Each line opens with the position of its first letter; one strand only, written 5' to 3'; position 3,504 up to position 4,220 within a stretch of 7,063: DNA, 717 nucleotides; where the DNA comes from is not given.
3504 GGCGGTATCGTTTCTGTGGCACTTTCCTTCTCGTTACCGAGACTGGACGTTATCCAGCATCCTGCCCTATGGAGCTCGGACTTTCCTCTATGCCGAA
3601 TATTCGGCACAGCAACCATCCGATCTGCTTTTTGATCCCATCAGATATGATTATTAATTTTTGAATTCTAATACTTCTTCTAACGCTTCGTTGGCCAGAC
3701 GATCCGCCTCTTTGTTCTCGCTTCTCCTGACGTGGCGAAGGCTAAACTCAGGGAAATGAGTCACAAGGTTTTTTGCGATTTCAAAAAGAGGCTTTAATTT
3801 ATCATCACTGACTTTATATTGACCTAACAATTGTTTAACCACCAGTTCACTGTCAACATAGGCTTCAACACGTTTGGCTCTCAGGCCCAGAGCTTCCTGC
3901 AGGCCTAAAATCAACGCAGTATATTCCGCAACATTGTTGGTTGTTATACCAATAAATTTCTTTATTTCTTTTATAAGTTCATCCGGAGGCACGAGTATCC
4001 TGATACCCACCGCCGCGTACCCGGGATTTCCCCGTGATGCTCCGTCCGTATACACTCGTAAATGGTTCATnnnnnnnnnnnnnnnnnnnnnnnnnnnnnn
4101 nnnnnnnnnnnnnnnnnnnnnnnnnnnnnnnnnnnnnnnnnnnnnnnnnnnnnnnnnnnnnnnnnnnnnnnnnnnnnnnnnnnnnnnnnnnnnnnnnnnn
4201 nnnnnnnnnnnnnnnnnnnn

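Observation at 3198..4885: RNase P RNA gene embedded inside a protein-coding operon, downstream of a zinc-ribbon protein and RNase HI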

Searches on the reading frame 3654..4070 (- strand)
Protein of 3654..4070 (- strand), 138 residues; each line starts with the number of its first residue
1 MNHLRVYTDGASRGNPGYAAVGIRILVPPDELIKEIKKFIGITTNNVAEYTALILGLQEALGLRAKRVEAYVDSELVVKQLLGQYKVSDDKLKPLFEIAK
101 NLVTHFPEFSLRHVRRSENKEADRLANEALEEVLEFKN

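Call 5: search_protein_families(library=pfam, proteins=[window:3654-4070:-])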
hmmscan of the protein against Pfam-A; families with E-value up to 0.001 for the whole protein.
window:3654-4070:- (138 aa): 2 families
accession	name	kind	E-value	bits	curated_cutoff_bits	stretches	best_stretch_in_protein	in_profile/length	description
PF13456.12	RVT_3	-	1e-21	77.6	21.6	1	8-129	2-123/123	Reverse transcriptase-like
PF00075.30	RNase_H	-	2.9e-13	50.6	25.8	1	3-130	3-140/141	RNase H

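Call 6: search_protein_families(library=ncbifam, proteins=[window:3654-4070:-])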
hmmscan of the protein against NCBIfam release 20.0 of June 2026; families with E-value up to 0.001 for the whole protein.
window:3654-4070:- (138 aa): 6 families
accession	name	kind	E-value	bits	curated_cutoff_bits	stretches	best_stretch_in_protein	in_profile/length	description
NF005567.0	PRK07238.1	equivalog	1.7e-36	126.4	326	1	3-133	3-134/378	bifunctional RNase H/acid phosphatase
NF041306.1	RnaseHI_Halo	equivalog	6e-33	114.4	300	1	5-132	71-197/197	ribonuclease HI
NF041175.1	RNAseHI_Thmprot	equivalog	2.6e-25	88.9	140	1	42-135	45-138/143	ribonuclease HI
NF005822.0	PRK07708.1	equivalog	6.7e-14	52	175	1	3-132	73-208/220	hypothetical protein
NF010482.0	PRK13907.1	equivalog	1.1e-12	48.1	231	1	5-130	3-125/128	ribonuclease H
NF001236.0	PRK00203.1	equivalog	1.3e-11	44.3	160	1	1-80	2-77/151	ribonuclease HI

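Call 12: find_encoding_contigs(protein=window:3654-4070:-, flank=10000, max_places=6)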
Protein window:3654-4070:- (138 aa): no gene with exactly this product is on record in the collection.

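Call 16: find_homologous_proteins(query=window:3657-4070:-)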
Query window:3657-4070:- (138 aa): 5767 proteins with E <= 0.001 among 5796 candidates; the best 120 are listed.
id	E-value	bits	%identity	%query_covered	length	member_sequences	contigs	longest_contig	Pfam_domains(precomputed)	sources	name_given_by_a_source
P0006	9.1e-82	290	99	100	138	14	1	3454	PF13456.13,PF00075.31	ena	-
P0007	6.3e-80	284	97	100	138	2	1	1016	PF13456.13,PF00075.31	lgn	-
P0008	3.4e-42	162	57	95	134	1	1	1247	PF13456.13,PF00075.31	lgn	-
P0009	3.0e-38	149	58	92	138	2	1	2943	PF13456.13,PF00075.31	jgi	jgi:ribonuclease HI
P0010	1.5e-36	143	53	95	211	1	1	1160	PF13456.13,PF00075.31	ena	-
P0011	8.3e-36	141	57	93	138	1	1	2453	PF13456.13,PF00075.31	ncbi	-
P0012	9.2e-36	141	53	94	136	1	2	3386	PF13456.13,PF00075.31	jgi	-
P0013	1.1e-35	141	57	93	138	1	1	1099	PF13456.13,PF00075.31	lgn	-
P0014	1.3e-35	140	55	93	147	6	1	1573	PF13456.13,PF00075.31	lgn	-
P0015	1.5e-35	140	55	96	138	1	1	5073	PF13456.13,PF00075.31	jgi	-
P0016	1.9e-35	140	58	92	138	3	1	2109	PF13456.13,PF00075.31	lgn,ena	-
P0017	1.9e-35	140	55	94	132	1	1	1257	PF13456.13,PF00075.31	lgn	-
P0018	1.9e-35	140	57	93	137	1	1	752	PF13456.13,PF00075.31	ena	-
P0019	2.2e-35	140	57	93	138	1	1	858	PF13456.13,PF00075.31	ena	-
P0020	2.4e-35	140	56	95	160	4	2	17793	PF13456.13,PF00075.31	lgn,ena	-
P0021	2.6e-35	139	57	93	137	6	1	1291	PF13456.13,PF00075.31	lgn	-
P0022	2.9e-35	139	55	96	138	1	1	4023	PF13456.13,PF00075.31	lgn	-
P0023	3.2e-35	139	56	92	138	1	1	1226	PF13456.13,PF00075.31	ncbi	-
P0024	3.2e-35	139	57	92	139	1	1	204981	PF13456.13,PF00075.31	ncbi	-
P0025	3.2e-35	139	54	92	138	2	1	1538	PF13456.13,PF00075.31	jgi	-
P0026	3.3e-35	139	57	92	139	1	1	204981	PF13456.13,PF00075.31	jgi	jgi:ribonuclease HI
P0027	3.5e-35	139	57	92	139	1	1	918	PF13456.13,PF00075.31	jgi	jgi:ribonuclease HI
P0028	4.1e-35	139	55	96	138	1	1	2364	PF13456.13,PF00075.31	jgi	-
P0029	4.5e-35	139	57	93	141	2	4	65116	PF13456.13,PF00075.31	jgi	-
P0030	6.0e-35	138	54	88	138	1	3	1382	PF13456.13,PF00075.31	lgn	-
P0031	7.0e-35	138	53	95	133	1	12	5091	PF13456.13,PF00075.31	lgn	-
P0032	7.1e-35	138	53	93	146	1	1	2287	PF13456.13,PF00075.31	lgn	-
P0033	8.0e-35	138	54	94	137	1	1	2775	PF13456.13,PF00075.31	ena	-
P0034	8.8e-35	138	53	91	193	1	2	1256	PF13456.13,PF00075.31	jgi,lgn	jgi:ribonuclease HI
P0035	9.7e-35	138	51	93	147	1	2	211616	PF13456.13,PF00075.31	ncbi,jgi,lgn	ncbi:MAG: ribonuclease HI family protein [Patescibacteria group bacterium]|jgi:ribonuclease HI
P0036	1.1e-34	137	55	94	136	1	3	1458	PF13456.13,PF00075.31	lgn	-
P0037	1.3e-34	137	52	95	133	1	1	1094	PF13456.13,PF00075.31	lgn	-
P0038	1.4e-34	137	51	96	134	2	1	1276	PF13456.13,PF00075.31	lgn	-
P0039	1.4e-34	137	51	93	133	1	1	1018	PF13456.13,PF00075.31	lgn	-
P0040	1.5e-34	137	54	92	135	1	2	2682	PF13456.13,PF00075.31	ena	-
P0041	1.6e-34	137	52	96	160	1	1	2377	PF13456.13,PF00075.31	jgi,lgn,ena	-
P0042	1.7e-34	137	55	92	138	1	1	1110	PF13456.13,PF00075.31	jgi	jgi:ribonuclease HI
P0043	1.8e-34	137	54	91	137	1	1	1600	PF13456.13,PF00075.31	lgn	-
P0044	1.8e-34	137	51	98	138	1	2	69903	PF13456.13,PF00075.31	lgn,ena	-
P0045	1.8e-34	137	52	98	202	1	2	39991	PF13456.13,PF00075.31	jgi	-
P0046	1.9e-34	137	56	93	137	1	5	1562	PF13456.13,PF00075.31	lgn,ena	-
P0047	1.9e-34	137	56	93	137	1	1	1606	PF13456.13,PF00075.31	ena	-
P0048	2.1e-34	136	56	93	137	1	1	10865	PF13456.13,PF00075.31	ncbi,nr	ncbi:MAG: ribonuclease HI family protein [Candidatus Omnitrophota bacterium]|nr:ribonuclease HI fami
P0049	2.2e-34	136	49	93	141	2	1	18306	PF13456.13,PF00075.31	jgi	-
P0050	2.6e-34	136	52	95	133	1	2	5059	PF13456.13,PF00075.31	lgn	-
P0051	2.6e-34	136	55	93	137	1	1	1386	PF13456.13,PF00075.31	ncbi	-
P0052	2.7e-34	136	53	93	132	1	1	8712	PF13456.13,PF00075.31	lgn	-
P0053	2.9e-34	136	53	88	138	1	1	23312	PF13456.13,PF00075.31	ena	-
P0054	3.0e-34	136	54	88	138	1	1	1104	PF13456.13,PF00075.31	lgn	-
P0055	3.7e-34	136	52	93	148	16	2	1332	PF13456.13,PF00075.31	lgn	-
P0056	4.1e-34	136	55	96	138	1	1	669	PF13456.13,PF00075.31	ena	-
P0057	4.7e-34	135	54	92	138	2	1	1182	PF13456.13,PF00075.31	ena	-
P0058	5.6e-34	135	53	91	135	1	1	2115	PF13456.13,PF00075.31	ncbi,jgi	-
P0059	5.6e-34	135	54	88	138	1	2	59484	PF13456.13,PF00075.31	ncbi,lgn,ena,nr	ncbi:ribonuclease H [Candidatus Aerophobetes bacterium Ae_b3a]|nr:MAG: ribonuclease H [Candidatus Ae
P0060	5.7e-34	135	54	88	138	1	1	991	PF13456.13,PF00075.31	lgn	-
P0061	5.7e-34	135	54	88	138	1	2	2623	PF13456.13,PF00075.31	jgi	-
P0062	6.5e-34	135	52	93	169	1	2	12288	PF13456.13,PF00075.31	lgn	-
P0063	6.6e-34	135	50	93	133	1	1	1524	PF13456.13,PF00075.31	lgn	-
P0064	7.0e-34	135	50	93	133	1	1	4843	PF13456.13,PF00075.31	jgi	jgi:ribonuclease HI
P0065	7.2e-34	135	52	95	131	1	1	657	PF13456.13,PF00075.31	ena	-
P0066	7.2e-34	135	51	96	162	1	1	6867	PF13456.13,PF00075.31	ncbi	-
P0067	7.3e-34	135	51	93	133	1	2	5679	PF13456.13,PF00075.31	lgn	-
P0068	7.5e-34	135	55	93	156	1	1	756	PF13456.13,PF00075.31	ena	-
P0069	7.8e-34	135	54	88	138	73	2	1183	PF13456.13,PF00075.31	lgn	-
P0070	8.0e-34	135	56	91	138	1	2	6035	PF13456.13,PF00075.31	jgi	jgi:ribonuclease HI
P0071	9.0e-34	134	56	91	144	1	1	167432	PF13456.13,PF00075.31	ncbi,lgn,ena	-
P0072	9.4e-34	134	55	93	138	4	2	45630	PF13456.13,PF00075.31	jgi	jgi:ribonuclease HI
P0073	9.5e-34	134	55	93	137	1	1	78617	PF13456.13,PF00075.31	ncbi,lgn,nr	ncbi:MAG: ribonuclease HI family protein [Candidatus Omnitrophota bacterium]|nr:ribonuclease HI fami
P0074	9.5e-34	134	54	93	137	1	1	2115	PF13456.13,PF00075.31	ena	-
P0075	9.6e-34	134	54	93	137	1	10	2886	PF13456.13,PF00075.31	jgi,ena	-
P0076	1.0e-33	134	54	91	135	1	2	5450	PF13456.13,PF00075.31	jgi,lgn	jgi:ribonuclease HI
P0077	1.2e-33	134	51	93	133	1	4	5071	PF13456.13,PF00075.31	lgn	-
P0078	1.2e-33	134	54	92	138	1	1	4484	PF13456.13,PF00075.31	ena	-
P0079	1.4e-33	134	55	93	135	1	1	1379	PF13456.13,PF00075.31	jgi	jgi:ribonuclease HI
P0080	1.4e-33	134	53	95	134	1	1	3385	PF13456.13,PF00075.31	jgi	-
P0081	1.4e-33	134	52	92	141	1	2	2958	PF13456.13,PF00075.31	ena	-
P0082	1.5e-33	134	50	95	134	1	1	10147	PF13456.13,PF00075.31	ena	-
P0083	1.6e-33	134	52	92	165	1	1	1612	PF13456.13,PF00075.31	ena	-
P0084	1.6e-33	134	52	91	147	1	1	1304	PF13456.13,PF00075.31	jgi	jgi:ribonuclease HI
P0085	1.7e-33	134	49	97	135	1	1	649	PF13456.13,PF00075.31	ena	-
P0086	1.7e-33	134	53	93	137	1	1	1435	PF13456.13,PF00075.31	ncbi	-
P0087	1.8e-33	133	52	95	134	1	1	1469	PF13456.13,PF00075.31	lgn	-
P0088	1.8e-33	133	53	92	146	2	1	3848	PF13456.13,PF00075.31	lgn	-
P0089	1.8e-33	133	55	93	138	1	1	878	PF13456.13,PF00075.31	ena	-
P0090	1.9e-33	133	50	96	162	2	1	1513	PF13456.13,PF00075.31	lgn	-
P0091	1.9e-33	133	53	91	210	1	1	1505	PF13456.13,PF00075.31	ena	-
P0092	1.9e-33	133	52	95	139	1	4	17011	PF13456.13,PF00075.31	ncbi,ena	-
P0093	1.9e-33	133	52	97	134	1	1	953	PF13456.13,PF00075.31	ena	-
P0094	2.0e-33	133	53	95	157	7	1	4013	PF13456.13,PF00075.31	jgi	-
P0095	2.3e-33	133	56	91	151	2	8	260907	PF13456.13,PF00075.31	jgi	-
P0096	2.4e-33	133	52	93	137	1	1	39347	PF13456.13,PF00075.31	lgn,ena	-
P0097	2.4e-33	133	50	95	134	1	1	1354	PF13456.13,PF00075.31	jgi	-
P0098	2.5e-33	133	51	93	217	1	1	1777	PF13456.13,PF00075.31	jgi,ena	-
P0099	2.6e-33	133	52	95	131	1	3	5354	PF13456.13,PF00075.31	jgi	-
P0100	2.6e-33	133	54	91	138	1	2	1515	PF13456.13,PF00075.31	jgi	jgi:ribonuclease HI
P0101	3.1e-33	133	54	93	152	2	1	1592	PF13456.13,PF00075.31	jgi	jgi:ribonuclease HI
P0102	3.5e-33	133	53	93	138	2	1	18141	PF13456.13,PF00075.31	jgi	jgi:ribonuclease HI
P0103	3.7e-33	132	51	95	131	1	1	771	PF13456.13,PF00075.31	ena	-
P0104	3.9e-33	132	52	94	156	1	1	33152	PF13456.13,PF00075.31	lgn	-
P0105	4.2e-33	132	52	93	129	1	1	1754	PF13456.13,PF00075.31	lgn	-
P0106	4.2e-33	132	48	97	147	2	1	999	PF13456.13,PF00075.31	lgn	-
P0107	5.1e-33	132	54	91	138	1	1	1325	PF13456.13,PF00075.31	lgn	-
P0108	5.8e-33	132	52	95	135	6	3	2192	PF13456.13,PF00075.31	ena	-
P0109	6.0e-33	132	54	94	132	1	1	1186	PF13456.13,PF00075.31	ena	-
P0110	6.7e-33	132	52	93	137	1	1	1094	PF13456.13,PF00075.31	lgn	-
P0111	7.1e-33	132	51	95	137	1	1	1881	PF13456.13,PF00075.31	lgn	-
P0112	7.6e-33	131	49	96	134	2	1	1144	PF13456.13,PF00075.31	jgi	-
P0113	7.9e-33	131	51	95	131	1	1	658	PF13456.13,PF00075.31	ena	-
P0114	8.0e-33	131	54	91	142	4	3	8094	PF13456.13,PF00075.31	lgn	-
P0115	8.0e-33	131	49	96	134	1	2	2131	PF13456.13,PF00075.31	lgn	-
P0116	8.2e-33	131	53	91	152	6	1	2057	PF13456.13,PF00075.31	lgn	-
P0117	8.3e-33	131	52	93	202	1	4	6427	PF13456.13,PF00075.31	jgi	jgi:ribonuclease HI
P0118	8.4e-33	131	52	96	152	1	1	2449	PF13456.13,PF00075.31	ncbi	-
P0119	8.8e-33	131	53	93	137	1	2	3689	PF13456.13,PF00075.31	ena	-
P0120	8.8e-33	131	54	91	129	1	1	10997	PF13456.13,PF00075.31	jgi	-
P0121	9.3e-33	131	53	96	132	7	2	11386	PF13456.13,PF00075.31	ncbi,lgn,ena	-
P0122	9.9e-33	131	50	95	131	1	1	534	PF13456.13,PF00075.31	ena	-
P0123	1.1e-32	131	49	95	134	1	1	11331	PF13456.13,PF00075.31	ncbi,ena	-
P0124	1.1e-32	131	51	93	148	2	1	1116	PF13456.13,PF00075.31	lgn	-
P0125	1.1e-32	131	50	93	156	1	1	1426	PF13456.13,PF00075.31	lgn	-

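Call 19: find_related_loci(query=A1, collection=genome_contigs, flank=6000)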
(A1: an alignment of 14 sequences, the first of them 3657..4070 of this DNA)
Query A1 (138 aa) in genome_contigs; peptide patterns used: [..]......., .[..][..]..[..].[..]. (x = any residue, [..] = any of these).
600 stretches matched a pattern (row limit reached: there are more); 597 encode a relative of the query (tblastn E <= 1e-3); the best 80 are kept; 80 distinct loci.
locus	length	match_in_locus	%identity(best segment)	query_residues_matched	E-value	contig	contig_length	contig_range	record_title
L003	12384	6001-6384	52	4-131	1e-40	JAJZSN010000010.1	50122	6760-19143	MAG: Bacillota bacterium isolate SKS3.bin3 NODE_952_length_50122_cov_2.069527, whole genome shotgun sequence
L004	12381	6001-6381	50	5-131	2e-39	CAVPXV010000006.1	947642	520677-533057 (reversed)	MAG: uncultured Thermoleophilia bacterium isolate MFD01872.bin.1.273 genome assembly, contig: contig_38274, whole genome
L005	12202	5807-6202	52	1-132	2e-39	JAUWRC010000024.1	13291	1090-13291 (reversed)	MAG: Clostridia bacterium isolate CSMAG_2518 CSMAG_2518_k141_863388_length_13291_cov_7.0000, whole genome shotgun sequen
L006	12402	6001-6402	54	1-134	1e-38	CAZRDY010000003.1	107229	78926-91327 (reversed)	MAG TPA_asm: uncultured Gammaproteobacteria bacterium isolate SRP285395_co1_532 genome assembly, contig: NODE_164_length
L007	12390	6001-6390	51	1-130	6e-38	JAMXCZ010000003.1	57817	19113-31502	MAG: Candidatus Omnitrophota bacterium isolate MohnsGC05_bin046 NODE_3_length_57817_cov_8.517787, whole genome shotgun s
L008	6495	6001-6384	52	4-131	4e-38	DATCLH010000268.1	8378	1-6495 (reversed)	MAG TPA_asm: Thermaerobacter sp. isolate SMAG_U7117 k141_607098, whole genome shotgun sequence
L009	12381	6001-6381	48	5-131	1e-37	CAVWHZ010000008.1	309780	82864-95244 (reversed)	MAG: uncultured delta proteobacterium isolate MFD01476.bin.2.127 genome assembly, contig: contig_33081, whole genome sho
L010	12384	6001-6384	48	4-131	4e-37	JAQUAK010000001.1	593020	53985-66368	MAG: Patescibacteria group bacterium isolate STC_82 NODE_12_length_593020_cov_6.814130_Sandtown_C, whole genome shotgun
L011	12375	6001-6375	50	6-130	2e-37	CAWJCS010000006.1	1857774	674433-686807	MAG: uncultured delta proteobacterium isolate MFD04944.bin.1.40 genome assembly, contig: contig_33973, whole genome shot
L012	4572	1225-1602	53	6-131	3e-37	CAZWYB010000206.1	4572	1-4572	MAG TPA_asm: uncultured Pseudomonadota bacterium isolate SRP273308_co1_414 genome assembly, contig: NODE_39889_length_45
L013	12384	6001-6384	50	6-133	6e-37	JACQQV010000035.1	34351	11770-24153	MAG: Candidatus Omnitrophota bacterium isolate NC_groundwater_1342_Ag_S-0.2um_51_121 S_p2_S4_coassembly_k141_1862042, wh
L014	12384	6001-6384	49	4-131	2e-36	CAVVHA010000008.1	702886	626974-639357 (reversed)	MAG: uncultured Acidobacteriota bacterium isolate MFD02979.bin.2.107 genome assembly, contig: contig_29796, whole genome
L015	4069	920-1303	51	4-131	1e-36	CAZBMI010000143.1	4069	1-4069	MAG TPA_asm: uncultured Planctomycetia bacterium isolate binchicken_co77_39 genome assembly, contig: NODE_22127_length_4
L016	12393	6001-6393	50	1-131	1e-36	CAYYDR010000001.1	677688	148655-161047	MAG TPA_asm: uncultured Gammaproteobacteria bacterium isolate SRP302447_co2_591 genome assembly, contig: NODE_22_length_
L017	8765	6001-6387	49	4-132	9e-36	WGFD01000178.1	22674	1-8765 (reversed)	MAG: Deltaproteobacteria bacterium isolate S146_70 k151_535777, whole genome shotgun sequence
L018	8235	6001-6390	51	5-134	6e-36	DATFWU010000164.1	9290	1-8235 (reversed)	MAG TPA_asm: Candidatus Eisenbacteria bacterium isolate SMAG_U9499 k141_8668397, whole genome shotgun sequence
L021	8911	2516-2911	50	4-135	2e-35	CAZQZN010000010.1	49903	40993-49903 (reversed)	MAG TPA_asm: uncultured bacterium isolate binchicken_co135_34 genome assembly, contig: NODE_1470_length_49903_cov_4.3109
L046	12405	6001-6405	48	6-137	5e-33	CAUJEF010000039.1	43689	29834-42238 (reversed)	MAG: Bdellovibrionota bacterium isolate KLAP141 genome assembly, contig: KLAP141_111463, whole genome shotgun sequence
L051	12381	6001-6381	46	5-132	5e-33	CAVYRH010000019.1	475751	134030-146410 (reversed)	MAG: uncultured proteobacterium isolate MFD05512.bin.1.167 genome assembly, contig: contig_41529, whole genome shotgun s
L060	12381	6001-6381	48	4-131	1e-32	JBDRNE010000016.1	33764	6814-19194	MAG: Candidatus Omnitrophota bacterium isolate MEGAHIT-group-1.87 k141_41174, whole genome shotgun sequence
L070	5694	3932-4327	49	3-134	2e-32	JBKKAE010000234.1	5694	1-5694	MAG: Actinomycetota bacterium isolate swi_bin.288 S1Ck127_14484958_flag_1_multi_7.9874_len_5694, whole genome shotgun se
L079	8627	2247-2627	48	4-131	3e-32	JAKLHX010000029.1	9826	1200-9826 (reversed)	MAG: Candidatus Margulisiibacteriota bacterium isolate RA.bin73 RA.bin73_29, whole genome shotgun sequence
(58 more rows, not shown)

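Call 40: search_solved_structures(query=window:3657-4070:-, max_evalue=0.00001)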
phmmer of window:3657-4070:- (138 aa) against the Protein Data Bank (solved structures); distinct sequences matched with E-value up to 0.00001: 7.
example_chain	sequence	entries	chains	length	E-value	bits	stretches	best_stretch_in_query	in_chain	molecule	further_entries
3u3g_D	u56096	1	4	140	6.4e-25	91.2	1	1-134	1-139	Ribonuclease H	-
4h8k_A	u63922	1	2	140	3.1e-24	88.9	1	1-134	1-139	Ribonuclease H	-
4e19_A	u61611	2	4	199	2.8e-23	85.9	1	4-132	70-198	ribonuclease H1 | Ribonuclease HI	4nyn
3hst_B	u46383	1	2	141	1.9e-22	83.2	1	6-132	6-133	Protein Rv2228c/MT2287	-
3aly_A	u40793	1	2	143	1.3e-12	51.3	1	37-133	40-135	Putative uncharacterized protein ST0753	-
2ehg_A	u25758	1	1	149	1.5e-12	51.2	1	37-133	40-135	ribonuclease HI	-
3h08_A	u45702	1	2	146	2.9e-06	30.9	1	4-80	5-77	Rnh (Ribonuclease H)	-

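Call 53: search_protein_families(library=pfam, alignment_id=A3, max_evalue=0.00001)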
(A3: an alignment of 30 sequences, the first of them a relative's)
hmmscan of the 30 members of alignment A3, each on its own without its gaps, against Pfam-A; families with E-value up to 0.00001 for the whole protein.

A. member 1, L013:3360-4967:+ (536 aa): 5 families
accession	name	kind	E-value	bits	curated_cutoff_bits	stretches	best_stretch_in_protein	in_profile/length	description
PF04539.22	Sigma70_r3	-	2.7e-28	98.3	25.3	1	373-448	1-76/78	Sigma-70 region 3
PF04542.20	Sigma70_r2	-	1.9e-24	85.7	24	1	294-364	1-71/71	Sigma-70 region 2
PF04545.22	Sigma70_r4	-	3.6e-23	81.3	24.1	1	462-515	1-50/50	Sigma-70, region 4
PF03979.19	Sigma70_r1_1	-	3.3e-15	56.2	22.5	1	11-79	7-77/81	Sigma-70 factor, region 1.1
PF00140.25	Sigma70_r1_2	-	3.5e-15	56.1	22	1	108-137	1-30/34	Sigma-70 factor, region 1.2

B. families by the number of members that match (of 30 scanned): 25 families
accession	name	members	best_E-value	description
PF04539.22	Sigma70_r3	10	2.3e-31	Sigma-70 region 3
PF04542.20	Sigma70_r2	10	9.6e-25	Sigma-70 region 2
PF04545.22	Sigma70_r4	10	3.6e-23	Sigma-70, region 4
PF00140.25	Sigma70_r1_2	10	4.8e-16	Sigma-70 factor, region 1.2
PF03979.19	Sigma70_r1_1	8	2.6e-23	Sigma-70 factor, region 1.1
PF00912.28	Transgly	2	3.3e-56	Transglycosylase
PF01435.24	Peptidase_M48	2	1e-38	Peptidase family M48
PF00905.27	Transpeptidase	2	1.2e-22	Penicillin binding protein transpeptidase domain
PF02934.20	GatB_N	1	1.7e-132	GatB/GatE catalytic domain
PF05853.18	BKACE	1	5.2e-101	beta-keto acid cleavage enzyme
PF01784.24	DUF34_NIF3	1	9.9e-90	Duf34/NIF3 (NGG1p interacting factor 3)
PF00733.27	Asn_synthase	1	4.3e-78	Asparagine synthase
PF02637.23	GatB_Yqey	1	3.7e-56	GatB domain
PF07690.21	MFS_1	1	4.9e-44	Major Facilitator Superfamily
PF00589.27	Phage_integrase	1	1.4e-29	Phage integrase family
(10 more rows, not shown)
